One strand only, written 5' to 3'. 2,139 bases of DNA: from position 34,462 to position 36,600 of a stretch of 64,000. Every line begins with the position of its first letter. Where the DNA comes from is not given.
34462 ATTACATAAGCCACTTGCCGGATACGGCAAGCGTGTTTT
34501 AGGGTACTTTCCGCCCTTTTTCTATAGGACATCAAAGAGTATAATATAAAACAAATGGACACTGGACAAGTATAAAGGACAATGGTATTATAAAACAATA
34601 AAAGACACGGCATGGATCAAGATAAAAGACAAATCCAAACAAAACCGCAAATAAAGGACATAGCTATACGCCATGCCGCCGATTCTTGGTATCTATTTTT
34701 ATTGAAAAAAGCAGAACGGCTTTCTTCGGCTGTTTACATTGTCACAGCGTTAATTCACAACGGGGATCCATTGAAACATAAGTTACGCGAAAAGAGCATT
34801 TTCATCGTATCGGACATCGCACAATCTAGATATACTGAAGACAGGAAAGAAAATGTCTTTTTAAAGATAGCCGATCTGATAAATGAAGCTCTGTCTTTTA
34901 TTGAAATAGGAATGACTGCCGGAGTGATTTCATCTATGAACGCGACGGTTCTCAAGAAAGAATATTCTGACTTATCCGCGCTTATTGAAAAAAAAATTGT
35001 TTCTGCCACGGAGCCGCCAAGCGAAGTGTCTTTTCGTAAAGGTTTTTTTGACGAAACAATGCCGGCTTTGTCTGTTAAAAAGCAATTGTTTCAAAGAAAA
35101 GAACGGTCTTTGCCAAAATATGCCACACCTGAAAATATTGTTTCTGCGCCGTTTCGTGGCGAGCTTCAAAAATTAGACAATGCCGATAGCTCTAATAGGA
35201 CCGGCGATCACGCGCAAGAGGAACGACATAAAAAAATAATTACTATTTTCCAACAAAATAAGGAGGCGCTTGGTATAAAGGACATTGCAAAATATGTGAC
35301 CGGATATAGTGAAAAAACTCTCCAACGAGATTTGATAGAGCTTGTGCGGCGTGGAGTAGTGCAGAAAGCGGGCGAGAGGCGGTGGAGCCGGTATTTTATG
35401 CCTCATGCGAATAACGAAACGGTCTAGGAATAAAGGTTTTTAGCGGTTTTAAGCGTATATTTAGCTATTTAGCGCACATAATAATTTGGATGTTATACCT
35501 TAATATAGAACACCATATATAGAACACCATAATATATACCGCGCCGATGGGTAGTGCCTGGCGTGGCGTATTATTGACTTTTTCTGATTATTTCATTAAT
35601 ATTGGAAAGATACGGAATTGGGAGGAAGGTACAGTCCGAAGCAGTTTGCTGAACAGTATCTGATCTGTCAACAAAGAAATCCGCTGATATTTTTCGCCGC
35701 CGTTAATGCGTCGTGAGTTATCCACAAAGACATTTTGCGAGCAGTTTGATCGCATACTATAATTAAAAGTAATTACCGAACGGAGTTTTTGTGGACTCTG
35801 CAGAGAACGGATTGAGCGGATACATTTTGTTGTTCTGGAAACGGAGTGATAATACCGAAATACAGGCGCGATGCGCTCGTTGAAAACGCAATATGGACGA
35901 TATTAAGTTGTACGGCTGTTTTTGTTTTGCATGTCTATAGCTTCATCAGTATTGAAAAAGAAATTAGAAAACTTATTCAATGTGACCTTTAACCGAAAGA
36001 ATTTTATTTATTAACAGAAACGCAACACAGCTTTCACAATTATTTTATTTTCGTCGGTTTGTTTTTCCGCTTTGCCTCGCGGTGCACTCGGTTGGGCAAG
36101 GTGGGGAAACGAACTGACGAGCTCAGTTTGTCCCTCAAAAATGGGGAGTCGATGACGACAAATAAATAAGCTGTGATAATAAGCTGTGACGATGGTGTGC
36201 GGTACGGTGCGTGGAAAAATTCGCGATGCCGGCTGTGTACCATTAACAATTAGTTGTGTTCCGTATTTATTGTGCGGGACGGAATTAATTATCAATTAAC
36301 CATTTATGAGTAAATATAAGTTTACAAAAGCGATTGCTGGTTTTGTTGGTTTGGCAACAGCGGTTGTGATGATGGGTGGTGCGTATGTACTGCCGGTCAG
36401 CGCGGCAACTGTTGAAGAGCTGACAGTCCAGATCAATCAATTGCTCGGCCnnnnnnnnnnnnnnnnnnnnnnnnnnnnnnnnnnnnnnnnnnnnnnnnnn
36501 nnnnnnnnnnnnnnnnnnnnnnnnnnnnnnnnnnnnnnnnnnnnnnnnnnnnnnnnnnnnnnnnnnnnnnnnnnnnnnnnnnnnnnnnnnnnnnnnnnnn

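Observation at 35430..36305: About 870-bp non-coding region with a promoter-like element, two tandem direct repeats and a perfect DnaA-box 9-mer, upstream of the giant surface-protein gene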

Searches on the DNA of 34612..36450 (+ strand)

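Call 6: search_rna_families(source=window, start=35300, end=36450, threshold=evalue, max_evalue=10, show_alignments=3)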
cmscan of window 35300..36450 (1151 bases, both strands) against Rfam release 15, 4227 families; matches with E-value up to 10: 7.
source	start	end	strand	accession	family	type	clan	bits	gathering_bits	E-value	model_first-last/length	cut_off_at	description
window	36045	36127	+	RF00814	mir-316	Gene; miRNA;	-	25.4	80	0.014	1-91/91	no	mir-316 microRNA precursor family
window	36045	36126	+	RF03658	mir-2300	Gene; miRNA;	-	24.6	90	0.021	1-74/74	no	mir-2300 microRNA precursor family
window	36037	36132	+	RF01859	Phe_leader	Cis-reg; leader;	-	20.5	55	1.3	1-125/125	no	Phenylalanine leader peptide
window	35917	36026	-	RF02410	snoR136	Gene; snRNA; snoRNA; HACA-box;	-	17.8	43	5.4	1-152/152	no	Small nucleolar RNA snoR136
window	36148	36190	+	RF01647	ceN61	Gene; snRNA; snoRNA; CD-box;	-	16.4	60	2.3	1-72/72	no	Caenorhabditis snoRNA ceN61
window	36359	36394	+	RF00342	snoZ40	Gene; snRNA; snoRNA; CD-box;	-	15.8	50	7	1-73/73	no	Small nucleolar RNA Z40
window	35924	35982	-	RF02125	JPX_2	Gene; lncRNA;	-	15.3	48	3.4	1-69/69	no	JPX transcript, XIST activator conserved region 2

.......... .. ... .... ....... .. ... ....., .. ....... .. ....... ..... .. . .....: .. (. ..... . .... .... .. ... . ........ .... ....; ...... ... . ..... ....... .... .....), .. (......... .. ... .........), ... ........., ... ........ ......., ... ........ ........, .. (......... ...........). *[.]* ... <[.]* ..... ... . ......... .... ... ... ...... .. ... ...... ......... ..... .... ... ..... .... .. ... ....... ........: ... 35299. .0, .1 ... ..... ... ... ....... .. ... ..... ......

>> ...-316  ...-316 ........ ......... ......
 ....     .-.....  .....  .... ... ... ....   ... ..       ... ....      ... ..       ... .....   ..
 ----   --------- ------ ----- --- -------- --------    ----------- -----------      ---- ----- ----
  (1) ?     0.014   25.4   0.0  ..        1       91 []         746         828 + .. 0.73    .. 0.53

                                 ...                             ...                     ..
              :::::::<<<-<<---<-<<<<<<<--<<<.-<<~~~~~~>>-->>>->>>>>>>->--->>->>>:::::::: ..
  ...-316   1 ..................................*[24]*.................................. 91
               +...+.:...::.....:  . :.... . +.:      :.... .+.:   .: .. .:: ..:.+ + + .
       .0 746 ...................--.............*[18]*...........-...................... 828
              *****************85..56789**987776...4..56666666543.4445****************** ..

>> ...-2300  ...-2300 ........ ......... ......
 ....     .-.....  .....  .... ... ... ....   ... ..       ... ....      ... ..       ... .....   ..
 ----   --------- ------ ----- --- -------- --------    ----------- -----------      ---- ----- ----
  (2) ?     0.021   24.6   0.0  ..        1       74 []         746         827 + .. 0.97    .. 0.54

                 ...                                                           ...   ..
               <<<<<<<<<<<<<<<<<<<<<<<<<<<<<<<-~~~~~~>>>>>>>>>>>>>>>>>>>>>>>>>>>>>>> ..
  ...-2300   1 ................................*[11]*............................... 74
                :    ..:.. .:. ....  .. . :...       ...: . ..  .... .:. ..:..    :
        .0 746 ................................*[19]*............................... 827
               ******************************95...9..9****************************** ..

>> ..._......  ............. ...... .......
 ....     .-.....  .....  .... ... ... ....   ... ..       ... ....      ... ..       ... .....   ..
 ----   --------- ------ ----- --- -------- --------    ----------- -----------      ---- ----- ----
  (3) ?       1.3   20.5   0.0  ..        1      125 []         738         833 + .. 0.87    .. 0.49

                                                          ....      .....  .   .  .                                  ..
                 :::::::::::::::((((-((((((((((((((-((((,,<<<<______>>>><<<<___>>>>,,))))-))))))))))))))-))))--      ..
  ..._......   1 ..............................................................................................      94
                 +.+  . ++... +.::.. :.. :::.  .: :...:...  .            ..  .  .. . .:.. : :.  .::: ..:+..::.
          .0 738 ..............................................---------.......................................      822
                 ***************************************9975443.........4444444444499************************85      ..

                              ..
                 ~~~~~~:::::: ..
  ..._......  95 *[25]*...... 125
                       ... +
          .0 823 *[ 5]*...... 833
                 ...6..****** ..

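Call 41: build_rna_model(alignment_id=A2, structure=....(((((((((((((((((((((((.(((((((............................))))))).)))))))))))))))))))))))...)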
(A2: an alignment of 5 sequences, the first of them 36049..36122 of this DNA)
Model R1 built from alignment A2 (5 sequences, 97 columns); structure: as given.
model positions 74; base pairs 30; branch points 0; effective number of sequences 2.33; information 0.762 bits per position. Calibrated on 0.2 Mb of random sequence (short: E-values are rough).
structure used (alignment columns):
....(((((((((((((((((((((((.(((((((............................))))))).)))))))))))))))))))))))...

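Call 43: search_with_rna_model(model_id=R1, sources=[window, L005, L006, L008, L010, L012, L013, L015, L016, L017, L018, L019, L020, L021, L022, L023, L024, L025, L026, L027, L028, L029, L030, L031, L032, L033, L034, L035, L036, L037, L038, L039, L040, L041, L042, L043, L044, L045, L046, L047, L048, L049, L050, L051, L052, L053, L054, L055, L056, L057, L058, L059, L060, L061, L062, L063, L064, L065, L066, L067, L068, L069, L070, L071, L072, L073, L074, L075, L076, L077, L078, L079, L080, L081, L082, L083, L084, L085, L086, L087, L088, L089, L090, L091, L092, L093, L094, L095, L096, L097, L098, L099, L100, L101, L102, L103, L104, L105, L106, L107], max_evalue=1, make_alignment=true)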
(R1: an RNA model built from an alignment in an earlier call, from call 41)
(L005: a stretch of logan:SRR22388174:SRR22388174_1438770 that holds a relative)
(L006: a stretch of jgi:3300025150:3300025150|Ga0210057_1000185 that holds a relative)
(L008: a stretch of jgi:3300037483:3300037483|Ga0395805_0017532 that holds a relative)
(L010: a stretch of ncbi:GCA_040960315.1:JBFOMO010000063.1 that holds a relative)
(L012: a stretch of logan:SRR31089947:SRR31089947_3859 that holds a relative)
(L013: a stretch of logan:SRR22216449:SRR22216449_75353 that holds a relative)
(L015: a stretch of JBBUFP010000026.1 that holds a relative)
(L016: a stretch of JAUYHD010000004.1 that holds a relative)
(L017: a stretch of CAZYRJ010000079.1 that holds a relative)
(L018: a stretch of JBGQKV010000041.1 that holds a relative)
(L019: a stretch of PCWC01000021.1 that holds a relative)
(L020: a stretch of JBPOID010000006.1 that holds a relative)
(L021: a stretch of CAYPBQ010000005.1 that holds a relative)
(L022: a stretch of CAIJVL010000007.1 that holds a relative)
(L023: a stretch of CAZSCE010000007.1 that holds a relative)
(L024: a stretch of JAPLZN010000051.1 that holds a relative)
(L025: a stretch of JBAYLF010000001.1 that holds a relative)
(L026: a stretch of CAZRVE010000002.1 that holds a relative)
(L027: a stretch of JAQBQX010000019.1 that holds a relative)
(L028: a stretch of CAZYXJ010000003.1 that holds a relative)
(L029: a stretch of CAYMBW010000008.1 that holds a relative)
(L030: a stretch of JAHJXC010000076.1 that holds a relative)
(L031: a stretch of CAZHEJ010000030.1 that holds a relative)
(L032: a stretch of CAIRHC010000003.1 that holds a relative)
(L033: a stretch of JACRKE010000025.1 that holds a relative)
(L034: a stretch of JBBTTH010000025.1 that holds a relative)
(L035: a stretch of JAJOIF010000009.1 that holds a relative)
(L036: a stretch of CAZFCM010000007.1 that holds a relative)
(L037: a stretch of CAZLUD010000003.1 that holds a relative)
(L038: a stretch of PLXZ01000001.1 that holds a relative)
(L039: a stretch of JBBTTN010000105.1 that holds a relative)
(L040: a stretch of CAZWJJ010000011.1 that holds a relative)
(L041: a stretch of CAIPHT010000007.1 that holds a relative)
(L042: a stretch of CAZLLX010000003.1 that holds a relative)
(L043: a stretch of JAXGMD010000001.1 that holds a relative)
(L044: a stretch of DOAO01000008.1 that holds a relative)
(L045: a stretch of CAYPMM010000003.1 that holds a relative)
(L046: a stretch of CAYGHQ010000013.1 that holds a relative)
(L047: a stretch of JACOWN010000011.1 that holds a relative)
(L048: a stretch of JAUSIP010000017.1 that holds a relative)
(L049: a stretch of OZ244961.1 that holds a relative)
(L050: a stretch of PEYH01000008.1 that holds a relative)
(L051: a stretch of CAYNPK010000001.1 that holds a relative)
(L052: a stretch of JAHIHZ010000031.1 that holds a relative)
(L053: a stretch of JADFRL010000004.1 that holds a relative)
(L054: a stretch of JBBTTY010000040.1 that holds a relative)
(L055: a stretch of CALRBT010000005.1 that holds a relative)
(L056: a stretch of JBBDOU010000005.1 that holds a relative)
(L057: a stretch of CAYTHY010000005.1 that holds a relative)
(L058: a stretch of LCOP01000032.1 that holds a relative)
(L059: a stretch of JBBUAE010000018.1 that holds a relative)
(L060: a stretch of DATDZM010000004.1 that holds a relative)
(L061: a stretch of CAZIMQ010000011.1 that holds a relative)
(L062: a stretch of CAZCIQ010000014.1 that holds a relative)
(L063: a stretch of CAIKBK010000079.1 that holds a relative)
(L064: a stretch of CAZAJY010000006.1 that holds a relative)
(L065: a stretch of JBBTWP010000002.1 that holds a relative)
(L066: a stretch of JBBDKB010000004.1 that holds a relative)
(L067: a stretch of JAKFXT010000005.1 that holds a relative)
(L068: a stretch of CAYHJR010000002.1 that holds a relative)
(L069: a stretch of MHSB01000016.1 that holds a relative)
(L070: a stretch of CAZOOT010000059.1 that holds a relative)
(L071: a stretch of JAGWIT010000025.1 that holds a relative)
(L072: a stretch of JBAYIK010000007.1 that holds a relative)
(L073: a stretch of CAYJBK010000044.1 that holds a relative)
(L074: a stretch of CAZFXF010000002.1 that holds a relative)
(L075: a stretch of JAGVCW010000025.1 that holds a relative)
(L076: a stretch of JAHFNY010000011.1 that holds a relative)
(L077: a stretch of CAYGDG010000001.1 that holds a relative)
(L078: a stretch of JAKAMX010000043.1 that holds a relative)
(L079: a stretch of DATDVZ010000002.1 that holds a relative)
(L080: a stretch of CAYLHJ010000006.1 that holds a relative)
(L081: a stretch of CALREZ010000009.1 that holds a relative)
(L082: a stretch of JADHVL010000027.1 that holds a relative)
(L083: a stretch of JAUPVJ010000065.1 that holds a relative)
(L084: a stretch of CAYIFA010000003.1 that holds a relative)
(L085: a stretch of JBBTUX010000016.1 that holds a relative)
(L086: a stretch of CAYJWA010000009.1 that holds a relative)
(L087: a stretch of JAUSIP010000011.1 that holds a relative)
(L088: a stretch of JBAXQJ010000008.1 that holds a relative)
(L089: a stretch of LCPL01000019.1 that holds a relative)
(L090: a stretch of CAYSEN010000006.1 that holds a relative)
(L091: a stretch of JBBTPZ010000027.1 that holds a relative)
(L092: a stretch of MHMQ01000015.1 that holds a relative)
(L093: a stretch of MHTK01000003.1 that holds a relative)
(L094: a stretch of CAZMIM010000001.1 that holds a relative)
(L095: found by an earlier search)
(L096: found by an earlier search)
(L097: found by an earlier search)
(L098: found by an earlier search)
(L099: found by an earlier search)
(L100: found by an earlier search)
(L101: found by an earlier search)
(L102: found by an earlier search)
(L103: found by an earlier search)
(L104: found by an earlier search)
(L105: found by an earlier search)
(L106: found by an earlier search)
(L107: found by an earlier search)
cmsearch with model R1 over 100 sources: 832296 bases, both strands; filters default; matches with E-value up to 1: 13.
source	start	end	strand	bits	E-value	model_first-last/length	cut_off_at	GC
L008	7275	7348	+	86.8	2.1e-21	1-74/74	no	0.47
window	36049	36122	+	86.5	2.5e-21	1-74/74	no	0.57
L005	4850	4924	+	82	5e-20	1-74/74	no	0.57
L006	7296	7383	+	79.1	3.6e-19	1-74/74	no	0.43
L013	4809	4904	+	72.3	3.3e-17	1-74/74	no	0.46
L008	7275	7348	-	39.9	8.9e-08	1-74/74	no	0.47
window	36049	36122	-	39.6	1.1e-07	1-74/74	no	0.57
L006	7296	7383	-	33.6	6.1e-06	1-74/74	no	0.43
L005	4850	4924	-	32.9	9.5e-06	1-74/74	no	0.57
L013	4808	4904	-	24.3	0.0031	1-74/74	no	0.46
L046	5650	5700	-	19.4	0.083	1-74/74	no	0.53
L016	5074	5181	-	19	0.11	1-74/74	no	0.4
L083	4280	4362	-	16.2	0.7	1-74/74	no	0.35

Alignment A3: 13 matches aligned to the model, 154 columns, each read 5' to 3' on its own strand. Consensus structure (alignment columns), stored with it:
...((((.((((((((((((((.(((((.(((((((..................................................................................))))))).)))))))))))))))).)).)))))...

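Call 50: search_rna_families(sources=[L005, L006, L008, L010, L012, L013, L016, L019, L025, L030, L033, L036, L044, L049, L055, L084], threshold=gathering)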
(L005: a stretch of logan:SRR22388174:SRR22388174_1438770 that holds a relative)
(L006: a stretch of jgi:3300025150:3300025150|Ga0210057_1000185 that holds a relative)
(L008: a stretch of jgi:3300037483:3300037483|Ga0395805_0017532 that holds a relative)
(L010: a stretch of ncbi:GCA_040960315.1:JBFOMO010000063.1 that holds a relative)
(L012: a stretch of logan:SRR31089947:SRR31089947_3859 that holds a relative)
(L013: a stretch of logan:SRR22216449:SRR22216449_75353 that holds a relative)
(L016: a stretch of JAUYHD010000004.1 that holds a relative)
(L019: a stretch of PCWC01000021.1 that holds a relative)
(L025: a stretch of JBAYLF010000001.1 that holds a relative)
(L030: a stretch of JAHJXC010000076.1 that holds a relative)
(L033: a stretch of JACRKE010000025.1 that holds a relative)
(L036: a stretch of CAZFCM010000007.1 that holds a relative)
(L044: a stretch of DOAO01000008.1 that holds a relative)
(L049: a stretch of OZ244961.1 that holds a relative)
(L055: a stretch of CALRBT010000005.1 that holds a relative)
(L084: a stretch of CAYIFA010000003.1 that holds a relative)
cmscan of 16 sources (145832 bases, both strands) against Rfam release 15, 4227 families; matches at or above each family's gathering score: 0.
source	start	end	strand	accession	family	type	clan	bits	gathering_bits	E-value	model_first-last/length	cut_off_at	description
